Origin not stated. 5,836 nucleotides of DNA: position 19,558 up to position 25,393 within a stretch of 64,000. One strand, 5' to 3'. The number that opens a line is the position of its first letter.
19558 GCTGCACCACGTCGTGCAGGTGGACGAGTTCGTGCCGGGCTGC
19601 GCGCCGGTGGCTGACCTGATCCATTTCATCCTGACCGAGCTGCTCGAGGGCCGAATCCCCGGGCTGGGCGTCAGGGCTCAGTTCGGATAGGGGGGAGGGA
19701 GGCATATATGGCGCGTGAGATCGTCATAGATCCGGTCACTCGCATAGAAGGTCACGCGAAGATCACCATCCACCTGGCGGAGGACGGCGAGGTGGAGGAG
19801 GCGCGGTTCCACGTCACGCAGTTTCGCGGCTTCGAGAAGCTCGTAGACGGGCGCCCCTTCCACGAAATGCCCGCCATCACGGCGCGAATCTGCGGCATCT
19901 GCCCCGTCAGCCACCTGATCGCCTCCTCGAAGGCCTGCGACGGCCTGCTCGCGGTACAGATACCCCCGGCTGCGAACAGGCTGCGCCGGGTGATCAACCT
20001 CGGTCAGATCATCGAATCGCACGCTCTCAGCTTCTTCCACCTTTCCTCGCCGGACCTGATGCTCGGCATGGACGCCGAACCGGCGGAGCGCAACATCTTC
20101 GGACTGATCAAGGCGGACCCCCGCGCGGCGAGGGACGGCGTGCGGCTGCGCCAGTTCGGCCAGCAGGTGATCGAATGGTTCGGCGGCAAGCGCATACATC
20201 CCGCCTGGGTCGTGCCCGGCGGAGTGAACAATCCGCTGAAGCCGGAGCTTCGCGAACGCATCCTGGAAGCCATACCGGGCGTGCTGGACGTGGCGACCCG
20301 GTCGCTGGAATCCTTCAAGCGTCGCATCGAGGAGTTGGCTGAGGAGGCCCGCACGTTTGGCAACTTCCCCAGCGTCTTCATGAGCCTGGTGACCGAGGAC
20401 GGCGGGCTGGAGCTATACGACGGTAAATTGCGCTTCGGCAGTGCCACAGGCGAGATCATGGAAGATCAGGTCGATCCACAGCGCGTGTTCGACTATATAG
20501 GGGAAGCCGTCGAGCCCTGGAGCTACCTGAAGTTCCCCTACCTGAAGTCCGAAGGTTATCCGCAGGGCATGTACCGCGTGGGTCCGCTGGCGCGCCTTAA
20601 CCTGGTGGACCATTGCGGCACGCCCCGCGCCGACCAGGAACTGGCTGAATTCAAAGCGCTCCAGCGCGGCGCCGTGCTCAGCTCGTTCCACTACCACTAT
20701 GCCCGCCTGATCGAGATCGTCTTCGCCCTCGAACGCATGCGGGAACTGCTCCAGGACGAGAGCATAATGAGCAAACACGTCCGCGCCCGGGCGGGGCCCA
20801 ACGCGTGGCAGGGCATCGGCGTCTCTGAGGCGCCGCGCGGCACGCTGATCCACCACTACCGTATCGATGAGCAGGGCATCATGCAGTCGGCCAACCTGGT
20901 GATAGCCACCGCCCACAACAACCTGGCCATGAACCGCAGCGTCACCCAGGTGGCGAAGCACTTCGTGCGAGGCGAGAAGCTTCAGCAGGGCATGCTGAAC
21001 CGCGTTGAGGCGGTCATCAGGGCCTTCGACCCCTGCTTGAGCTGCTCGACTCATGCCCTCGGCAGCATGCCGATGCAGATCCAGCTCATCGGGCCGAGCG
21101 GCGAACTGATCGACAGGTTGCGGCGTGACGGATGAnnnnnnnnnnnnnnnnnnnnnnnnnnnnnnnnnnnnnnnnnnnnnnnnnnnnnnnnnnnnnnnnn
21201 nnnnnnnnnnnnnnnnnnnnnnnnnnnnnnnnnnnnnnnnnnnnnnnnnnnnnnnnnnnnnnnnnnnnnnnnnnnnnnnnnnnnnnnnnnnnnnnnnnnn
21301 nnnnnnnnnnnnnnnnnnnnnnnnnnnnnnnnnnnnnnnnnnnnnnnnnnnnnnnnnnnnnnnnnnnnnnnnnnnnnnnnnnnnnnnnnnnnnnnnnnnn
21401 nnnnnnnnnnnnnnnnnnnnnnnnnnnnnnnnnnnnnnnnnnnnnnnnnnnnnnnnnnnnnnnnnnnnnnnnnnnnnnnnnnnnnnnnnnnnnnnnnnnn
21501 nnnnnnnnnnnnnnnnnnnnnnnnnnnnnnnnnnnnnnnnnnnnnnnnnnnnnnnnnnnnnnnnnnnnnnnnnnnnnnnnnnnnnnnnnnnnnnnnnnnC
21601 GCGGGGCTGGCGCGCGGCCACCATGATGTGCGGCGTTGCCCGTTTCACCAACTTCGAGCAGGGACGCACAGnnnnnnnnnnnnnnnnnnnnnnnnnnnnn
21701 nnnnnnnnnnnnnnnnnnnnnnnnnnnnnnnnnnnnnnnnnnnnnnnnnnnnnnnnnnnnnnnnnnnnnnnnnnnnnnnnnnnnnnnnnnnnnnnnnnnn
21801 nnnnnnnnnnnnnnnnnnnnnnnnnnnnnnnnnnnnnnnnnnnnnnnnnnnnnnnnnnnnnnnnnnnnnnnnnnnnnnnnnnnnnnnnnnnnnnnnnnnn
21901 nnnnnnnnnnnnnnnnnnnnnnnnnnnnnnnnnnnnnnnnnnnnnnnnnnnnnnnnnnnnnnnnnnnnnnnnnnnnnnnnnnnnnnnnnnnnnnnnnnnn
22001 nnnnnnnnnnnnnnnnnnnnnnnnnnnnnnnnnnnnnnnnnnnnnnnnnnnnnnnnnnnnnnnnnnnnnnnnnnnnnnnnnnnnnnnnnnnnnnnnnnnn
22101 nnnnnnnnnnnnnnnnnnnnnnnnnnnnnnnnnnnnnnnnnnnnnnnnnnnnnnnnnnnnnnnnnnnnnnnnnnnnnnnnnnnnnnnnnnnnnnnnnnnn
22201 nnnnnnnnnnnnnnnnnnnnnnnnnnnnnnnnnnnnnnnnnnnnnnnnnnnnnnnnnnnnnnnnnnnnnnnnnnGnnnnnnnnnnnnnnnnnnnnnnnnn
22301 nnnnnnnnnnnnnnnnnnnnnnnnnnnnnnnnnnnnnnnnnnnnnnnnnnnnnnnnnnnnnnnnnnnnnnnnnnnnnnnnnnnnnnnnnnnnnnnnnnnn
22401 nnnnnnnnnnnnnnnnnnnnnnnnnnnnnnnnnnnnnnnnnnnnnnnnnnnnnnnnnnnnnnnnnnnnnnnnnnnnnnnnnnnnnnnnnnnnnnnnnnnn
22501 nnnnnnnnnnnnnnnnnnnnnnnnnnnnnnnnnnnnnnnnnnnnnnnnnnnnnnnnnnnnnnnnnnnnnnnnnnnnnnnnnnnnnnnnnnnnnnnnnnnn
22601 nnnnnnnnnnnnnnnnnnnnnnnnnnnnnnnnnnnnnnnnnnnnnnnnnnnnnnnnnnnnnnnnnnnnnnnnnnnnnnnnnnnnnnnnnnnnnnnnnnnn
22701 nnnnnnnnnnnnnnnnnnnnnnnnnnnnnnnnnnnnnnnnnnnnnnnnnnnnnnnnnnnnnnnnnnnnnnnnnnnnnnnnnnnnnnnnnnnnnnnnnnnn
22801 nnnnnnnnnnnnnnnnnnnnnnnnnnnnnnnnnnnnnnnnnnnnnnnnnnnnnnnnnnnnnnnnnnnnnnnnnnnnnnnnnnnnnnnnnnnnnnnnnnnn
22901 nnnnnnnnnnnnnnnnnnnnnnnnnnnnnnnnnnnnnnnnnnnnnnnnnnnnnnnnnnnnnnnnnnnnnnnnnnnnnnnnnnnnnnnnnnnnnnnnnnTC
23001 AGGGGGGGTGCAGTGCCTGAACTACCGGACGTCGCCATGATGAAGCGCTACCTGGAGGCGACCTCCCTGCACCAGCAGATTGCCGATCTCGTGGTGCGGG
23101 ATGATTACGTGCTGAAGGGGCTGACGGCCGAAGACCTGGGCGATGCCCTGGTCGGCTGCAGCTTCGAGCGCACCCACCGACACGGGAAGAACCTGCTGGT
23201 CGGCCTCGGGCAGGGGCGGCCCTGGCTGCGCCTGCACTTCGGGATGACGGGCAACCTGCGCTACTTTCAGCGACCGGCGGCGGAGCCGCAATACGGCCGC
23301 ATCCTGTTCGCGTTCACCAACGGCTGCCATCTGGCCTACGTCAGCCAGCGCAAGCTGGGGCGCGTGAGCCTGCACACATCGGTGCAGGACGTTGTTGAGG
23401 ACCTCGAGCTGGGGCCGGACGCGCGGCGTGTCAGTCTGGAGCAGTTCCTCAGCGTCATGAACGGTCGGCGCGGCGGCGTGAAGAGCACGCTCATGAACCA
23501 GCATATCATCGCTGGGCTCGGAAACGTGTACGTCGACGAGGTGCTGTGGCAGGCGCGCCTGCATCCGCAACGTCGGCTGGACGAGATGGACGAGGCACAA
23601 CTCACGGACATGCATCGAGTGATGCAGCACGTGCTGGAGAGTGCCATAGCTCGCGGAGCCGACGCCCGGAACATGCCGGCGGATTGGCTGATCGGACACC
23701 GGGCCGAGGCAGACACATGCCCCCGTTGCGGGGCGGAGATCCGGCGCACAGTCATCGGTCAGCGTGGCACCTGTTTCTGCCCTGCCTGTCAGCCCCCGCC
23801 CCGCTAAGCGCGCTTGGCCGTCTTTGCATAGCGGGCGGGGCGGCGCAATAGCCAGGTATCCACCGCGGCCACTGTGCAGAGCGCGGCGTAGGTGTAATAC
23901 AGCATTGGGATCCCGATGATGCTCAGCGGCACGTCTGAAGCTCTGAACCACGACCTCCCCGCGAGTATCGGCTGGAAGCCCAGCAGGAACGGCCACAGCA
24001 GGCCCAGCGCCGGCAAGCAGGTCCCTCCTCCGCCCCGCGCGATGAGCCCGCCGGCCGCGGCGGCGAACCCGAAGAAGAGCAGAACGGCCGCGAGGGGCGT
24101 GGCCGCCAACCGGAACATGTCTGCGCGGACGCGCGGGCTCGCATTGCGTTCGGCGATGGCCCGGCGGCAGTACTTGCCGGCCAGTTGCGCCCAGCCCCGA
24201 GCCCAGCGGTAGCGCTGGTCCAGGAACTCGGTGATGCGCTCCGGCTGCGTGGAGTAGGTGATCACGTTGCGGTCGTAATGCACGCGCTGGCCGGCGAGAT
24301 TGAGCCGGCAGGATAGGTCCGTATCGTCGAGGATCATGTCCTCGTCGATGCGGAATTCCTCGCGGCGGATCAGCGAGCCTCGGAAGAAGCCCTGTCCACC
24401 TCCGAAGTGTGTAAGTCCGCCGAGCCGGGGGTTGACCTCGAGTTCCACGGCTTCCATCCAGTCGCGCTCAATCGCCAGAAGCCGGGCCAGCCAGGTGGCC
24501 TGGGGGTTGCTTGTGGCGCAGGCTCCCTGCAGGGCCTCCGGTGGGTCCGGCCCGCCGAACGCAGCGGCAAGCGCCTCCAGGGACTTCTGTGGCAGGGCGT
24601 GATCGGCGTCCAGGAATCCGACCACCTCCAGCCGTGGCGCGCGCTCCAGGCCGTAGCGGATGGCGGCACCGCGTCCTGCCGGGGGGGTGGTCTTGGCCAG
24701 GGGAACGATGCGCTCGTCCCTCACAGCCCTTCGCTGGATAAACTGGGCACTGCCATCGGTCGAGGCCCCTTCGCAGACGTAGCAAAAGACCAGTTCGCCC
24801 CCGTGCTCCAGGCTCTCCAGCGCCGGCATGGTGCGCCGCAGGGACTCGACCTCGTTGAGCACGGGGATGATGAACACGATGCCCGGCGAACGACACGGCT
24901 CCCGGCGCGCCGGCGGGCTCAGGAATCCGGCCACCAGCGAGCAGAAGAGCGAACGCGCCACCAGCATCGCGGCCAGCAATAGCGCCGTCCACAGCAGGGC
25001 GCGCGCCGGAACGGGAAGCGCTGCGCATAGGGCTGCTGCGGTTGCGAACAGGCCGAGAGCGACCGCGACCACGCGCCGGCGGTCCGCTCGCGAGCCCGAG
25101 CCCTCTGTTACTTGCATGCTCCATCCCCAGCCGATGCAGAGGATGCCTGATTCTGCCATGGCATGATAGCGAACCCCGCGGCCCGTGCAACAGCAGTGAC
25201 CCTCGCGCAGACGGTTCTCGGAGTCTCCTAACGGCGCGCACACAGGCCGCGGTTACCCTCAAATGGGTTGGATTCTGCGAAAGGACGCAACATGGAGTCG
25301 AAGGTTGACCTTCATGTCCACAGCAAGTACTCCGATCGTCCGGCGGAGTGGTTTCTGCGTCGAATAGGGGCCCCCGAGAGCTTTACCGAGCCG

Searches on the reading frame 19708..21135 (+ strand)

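Call 70: search_protein_families(library=pfam, proteins=[window:19708-21135:+], max_evalue=0.00001)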
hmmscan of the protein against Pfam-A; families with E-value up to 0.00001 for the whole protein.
window:19708-21135:+ (475 aa): 1 family
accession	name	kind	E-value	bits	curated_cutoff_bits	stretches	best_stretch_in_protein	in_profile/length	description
PF00374.24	NiFeSe_Hases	-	3e-34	119.3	25.8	2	40-118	1-79/508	Nickel-dependent hydrogenase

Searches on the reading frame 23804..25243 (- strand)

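Call 70: search_protein_families(library=pfam, proteins=[window:23804-25243:-], max_evalue=0.00001)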
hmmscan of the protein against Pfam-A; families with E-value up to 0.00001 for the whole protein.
window:23804-25243:- (479 aa): 3 families
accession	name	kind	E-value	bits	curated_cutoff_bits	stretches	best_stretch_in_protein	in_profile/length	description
PF13632.12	Glyco_trans_2_3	-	6.7e-15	55.9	27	1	210-415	4-153/198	Glycosyl transferase family group 2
PF13641.12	Glyco_tranf_2_3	-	7.9e-10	39.6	27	1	120-350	1-230/230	Glycosyltransferase like family 2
PF00535.33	Glycos_transf_2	-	2.8e-09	37.6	23.3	1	124-231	2-105/168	Glycosyl transferase family 2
